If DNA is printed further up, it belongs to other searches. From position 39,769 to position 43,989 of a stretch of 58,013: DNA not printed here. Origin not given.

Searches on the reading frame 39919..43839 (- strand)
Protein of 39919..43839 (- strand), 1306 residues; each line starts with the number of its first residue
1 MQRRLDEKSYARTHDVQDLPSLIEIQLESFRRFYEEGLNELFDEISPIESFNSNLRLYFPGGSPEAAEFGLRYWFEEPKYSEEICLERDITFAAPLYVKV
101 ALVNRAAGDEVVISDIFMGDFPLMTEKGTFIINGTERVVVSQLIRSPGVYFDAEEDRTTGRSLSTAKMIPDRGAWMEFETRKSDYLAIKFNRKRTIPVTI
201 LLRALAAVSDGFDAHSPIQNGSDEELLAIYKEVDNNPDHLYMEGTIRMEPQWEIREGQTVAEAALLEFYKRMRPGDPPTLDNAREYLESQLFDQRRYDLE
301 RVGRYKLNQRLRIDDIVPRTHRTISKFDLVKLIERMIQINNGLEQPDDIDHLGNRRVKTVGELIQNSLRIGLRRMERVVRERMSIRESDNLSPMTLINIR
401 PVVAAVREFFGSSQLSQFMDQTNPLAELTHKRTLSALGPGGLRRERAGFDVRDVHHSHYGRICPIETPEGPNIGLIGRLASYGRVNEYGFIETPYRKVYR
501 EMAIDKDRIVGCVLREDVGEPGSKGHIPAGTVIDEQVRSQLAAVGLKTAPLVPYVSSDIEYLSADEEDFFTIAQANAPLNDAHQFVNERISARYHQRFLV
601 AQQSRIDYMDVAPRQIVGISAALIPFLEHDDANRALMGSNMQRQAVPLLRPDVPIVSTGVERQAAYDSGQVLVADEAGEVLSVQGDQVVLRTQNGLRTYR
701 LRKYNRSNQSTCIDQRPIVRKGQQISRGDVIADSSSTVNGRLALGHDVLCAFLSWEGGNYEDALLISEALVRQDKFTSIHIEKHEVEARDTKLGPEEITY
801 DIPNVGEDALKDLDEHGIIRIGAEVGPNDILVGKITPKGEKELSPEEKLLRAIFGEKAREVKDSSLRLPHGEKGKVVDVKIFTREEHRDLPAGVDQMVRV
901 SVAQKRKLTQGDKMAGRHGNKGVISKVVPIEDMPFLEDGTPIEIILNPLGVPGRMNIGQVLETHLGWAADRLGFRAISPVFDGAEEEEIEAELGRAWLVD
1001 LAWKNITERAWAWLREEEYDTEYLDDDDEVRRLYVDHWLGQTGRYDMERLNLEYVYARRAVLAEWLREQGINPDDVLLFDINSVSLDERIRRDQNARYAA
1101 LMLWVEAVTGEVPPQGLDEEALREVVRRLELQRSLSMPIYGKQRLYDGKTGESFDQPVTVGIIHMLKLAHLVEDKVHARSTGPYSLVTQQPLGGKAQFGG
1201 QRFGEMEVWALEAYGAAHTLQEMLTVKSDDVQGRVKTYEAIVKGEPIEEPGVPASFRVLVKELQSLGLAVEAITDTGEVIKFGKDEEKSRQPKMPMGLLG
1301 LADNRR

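Call 56: search_protein_families(library=pfam, proteins=[window:39919-43839:-], max_evalue=0.0001)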
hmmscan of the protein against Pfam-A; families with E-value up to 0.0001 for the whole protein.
window:39919-43839:- (1306 aa): 6 families
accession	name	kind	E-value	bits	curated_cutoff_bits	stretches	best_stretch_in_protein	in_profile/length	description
PF00562.33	RNA_pol_Rpb2_6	-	8e-122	407.4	23.4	2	674-995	2-310/373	RNA polymerase Rpb2, domain 6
PF04561.19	RNA_pol_Rpb2_2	-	1.2e-30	107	21.7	1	145-358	1-190/190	RNA polymerase Rpb2, domain 2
PF04560.25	RNA_pol_Rpb2_7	-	1.5e-27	96.3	32.1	1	1199-1274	1-86/87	RNA polymerase Rpb2, domain 7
PF04565.21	RNA_pol_Rpb2_3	-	1.8e-27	95.7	21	1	417-485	1-68/68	RNA polymerase Rpb2, domain 3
PF10385.14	RNA_pol_Rpb2_45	-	2e-21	76.2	28.2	1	555-612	9-66/66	RNA polymerase beta subunit external 1 domain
PF04563.20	RNA_pol_Rpb2_1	-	6.3e-17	62.2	28.2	1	22-402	2-201/203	RNA polymerase beta subunit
